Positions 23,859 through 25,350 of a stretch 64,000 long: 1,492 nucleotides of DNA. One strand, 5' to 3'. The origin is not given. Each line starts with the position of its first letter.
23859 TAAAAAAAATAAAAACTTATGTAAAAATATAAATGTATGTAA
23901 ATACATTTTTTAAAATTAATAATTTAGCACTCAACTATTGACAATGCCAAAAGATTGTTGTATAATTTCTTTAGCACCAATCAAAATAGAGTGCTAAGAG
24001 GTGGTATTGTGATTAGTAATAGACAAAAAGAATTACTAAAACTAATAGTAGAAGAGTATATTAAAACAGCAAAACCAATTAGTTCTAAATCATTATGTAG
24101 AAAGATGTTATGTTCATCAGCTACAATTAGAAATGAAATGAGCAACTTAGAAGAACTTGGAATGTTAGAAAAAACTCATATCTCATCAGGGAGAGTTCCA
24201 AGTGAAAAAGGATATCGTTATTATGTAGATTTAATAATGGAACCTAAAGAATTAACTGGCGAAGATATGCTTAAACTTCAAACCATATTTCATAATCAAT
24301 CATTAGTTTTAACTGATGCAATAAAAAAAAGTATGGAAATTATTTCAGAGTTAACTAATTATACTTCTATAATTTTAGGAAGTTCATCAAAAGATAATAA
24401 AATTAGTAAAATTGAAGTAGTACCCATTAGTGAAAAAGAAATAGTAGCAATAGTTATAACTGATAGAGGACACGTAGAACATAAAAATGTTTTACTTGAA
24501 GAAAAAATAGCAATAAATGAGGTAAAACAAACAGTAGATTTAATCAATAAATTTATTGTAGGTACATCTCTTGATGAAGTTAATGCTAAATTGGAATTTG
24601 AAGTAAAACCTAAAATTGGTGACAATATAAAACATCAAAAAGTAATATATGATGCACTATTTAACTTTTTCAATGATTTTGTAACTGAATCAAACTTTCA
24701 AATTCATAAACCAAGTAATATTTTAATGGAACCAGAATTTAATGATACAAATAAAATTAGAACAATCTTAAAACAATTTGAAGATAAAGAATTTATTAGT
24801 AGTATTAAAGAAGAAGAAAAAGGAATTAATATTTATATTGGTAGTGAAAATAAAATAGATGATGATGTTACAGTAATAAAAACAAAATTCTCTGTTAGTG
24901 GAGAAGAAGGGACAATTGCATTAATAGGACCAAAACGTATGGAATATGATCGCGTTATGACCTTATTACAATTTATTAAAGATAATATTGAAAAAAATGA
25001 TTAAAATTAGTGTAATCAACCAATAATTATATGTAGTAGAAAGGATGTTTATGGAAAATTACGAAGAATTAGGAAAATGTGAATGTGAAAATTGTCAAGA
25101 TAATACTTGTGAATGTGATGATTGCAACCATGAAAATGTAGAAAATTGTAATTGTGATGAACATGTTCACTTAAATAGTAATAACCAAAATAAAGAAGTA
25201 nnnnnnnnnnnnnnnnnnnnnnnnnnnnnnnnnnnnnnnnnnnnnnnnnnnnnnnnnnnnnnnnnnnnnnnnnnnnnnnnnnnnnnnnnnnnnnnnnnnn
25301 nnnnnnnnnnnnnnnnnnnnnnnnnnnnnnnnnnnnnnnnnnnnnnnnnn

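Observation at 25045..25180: GrpE with an N-terminal cysteine-rich (CxC)4 extension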

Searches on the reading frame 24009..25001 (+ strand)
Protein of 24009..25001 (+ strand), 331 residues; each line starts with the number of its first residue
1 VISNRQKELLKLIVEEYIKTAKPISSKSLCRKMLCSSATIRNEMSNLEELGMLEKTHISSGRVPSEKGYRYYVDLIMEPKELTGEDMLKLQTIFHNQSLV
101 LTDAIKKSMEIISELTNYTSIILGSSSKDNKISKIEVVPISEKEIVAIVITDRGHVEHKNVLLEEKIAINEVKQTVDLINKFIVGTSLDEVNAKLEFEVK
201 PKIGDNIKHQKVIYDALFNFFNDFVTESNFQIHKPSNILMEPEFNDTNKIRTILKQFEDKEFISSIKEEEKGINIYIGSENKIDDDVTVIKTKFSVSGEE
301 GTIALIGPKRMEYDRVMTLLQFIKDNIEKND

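Call 6: search_protein_families(library=pfam, proteins=[window:24009-25001:+], max_evalue=1)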
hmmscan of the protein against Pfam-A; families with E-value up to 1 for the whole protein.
window:24009-25001:+ (331 aa): 14 families
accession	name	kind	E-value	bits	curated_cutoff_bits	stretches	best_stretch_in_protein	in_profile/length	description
PF01628.27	HrcA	-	1.5e-46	159.5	22.2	1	103-317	2-215/215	HrcA protein C terminal domain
PF03444.21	HrcA_DNA-bdg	-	2.1e-06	27.7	21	1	2-69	2-70/79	Winged helix-turn-helix transcription repressor, HrcA DNA-binding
PF08279.18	HTH_11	-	2.8e-05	24.3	25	1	11-52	3-44/55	HTH domain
PF01726.22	LexA_DNA_bind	-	0.00021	21.5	23.7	1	3-56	5-59/65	LexA DNA binding domain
PF08220.18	HTH_DeoR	-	0.00053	20.1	21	1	15-57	6-48/57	DeoR-like helix-turn-helix domain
PF04981.18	NMD3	-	0.0053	16.8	24.9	1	248-297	163-216/243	NMD3 family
PF01090.25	Ribosomal_S19e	-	0.012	15.8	29.4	1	32-71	88-126/137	Ribosomal protein S19e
PF00418.24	Tubulin-binding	-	0.017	15.5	27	1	192-210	5-26/31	Tau and MAP protein, tubulin-binding repeat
PF01047.28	MarR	-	0.033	14.5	24.6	0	18-58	12-52/59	MarR family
PF03965.22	Penicillinase_R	-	0.039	14.8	22.6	0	2-57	1-55/115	Penicillinase repressor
PF09012.17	FeoC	-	0.15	12.7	21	1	14-56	5-47/69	FeoC like transcriptional regulator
PF12840.13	HTH_20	-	0.19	12.2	27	1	16-55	11-50/51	Helix-turn-helix domain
PF06530.18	Phage_antitermQ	-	0.2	12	26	1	3-50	61-105/118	Phage antitermination protein Q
PF05043.19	Mga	-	0.52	11.4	21.1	1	8-58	15-63/87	Mga helix-turn-helix domain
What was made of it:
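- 24009..25004 (+): hrcA (heat-shock repressor). Pfam HrcA PF01628 at E 1.5e-46, plus the HrcA DNA-binding domain (call 6)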

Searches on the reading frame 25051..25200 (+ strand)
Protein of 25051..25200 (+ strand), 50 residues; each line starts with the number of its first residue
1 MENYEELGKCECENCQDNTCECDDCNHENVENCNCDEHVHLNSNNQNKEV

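Call 6: search_protein_families(library=pfam, proteins=[window:25051-25200:+], max_evalue=1)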
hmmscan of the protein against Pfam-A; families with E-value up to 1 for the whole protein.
window:25051-25200:+ (50 aa): 0 families

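Call 20: find_homologous_proteins(query=window:25051-25185:+, max_evalue=10)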
Query seq(45 aa): no candidate shares three 5-residue words with the query. No homologue found.
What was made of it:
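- Tried and rejected: Homology search with the 45-residue tail alone against 5.8 billion proteins returned nothing, because no candidate shared three 5-residue words (call 20).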

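Call 49: search_protein_families(library=pfam, alignment_id=A2, max_evalue=10)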
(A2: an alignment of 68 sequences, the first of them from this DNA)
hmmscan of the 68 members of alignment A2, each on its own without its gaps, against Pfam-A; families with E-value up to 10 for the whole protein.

A. member 1, seq(40 aa): 0 families

B. families by the number of members that match (of 68 scanned): 14 families
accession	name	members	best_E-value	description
PF02067.21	Metallothio_5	5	0.045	Metallothionein family 5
PF02068.22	Metallothio_PEC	3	0.15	Plant PEC family metallothionein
PF10853.13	DUF2650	1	0.04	Protein of unknown function (DUF2650)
PF12749.12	Metallothio_Euk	1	0.048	Eukaryotic metallothionein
PF20558.3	DUF6769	1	0.41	Family of unknown function (DUF6769)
PF01439.23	Metallothio_2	1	0.96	Metallothionein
PF06493.16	DUF1096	1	1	Protein of unknown function (DUF1096)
PF21842.1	DUF6901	1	1.1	Domain of unknown function (DUF6901)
PF08776.16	VASP_tetra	1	1.4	VASP tetramerisation domain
PF05278.17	PEARLI-4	1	2.4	Arabidopsis phospholipase-like protein (PEARLI 4)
PF15346.11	ARGLU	1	3.3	Arginine and glutamate-rich 1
PF10866.13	DUF2704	1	3.9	Protein of unknown function (DUF2704)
PF25415.1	EGF_BRNP1-3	1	4.8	BRNP1-3, EGF domain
PF12785.12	VESA1_N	1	8.2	Variant erythrocyte surface antigen-1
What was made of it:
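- On Metallothionein (Pfam Metallothio_* families, including the prokaryotic one): The best hit among all tails is Metallothio_5 at E 0.045, in 5 members, below any threshold (call 49).
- Closest known: Metallothioneins. Same: The only weak Pfam matches for the tails are metallothionein families (call 49).
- The only Pfam families that even weakly match the tails are metallothioneins (call 49).
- Tried and rejected: A scan of 68 tails gave only sub-threshold metallothionein matches (call 49).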

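Call 50: search_solved_structures(query=A2, max_evalue=10, show_alignments=2)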
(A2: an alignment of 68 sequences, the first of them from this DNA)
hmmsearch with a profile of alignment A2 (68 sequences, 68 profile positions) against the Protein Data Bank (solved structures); distinct sequences matched with E-value up to 10: 0.
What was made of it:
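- On Metallothionein (Pfam Metallothio_* families, including the prokaryotic one): There is no PDB hit (call 50).
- No significant match to any metallothionein or metal-binding family (best E 0.045, call 49), and none to any solved structure (call 50).
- Tried and rejected: A PDB profile search of the tails gave none (call 50).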
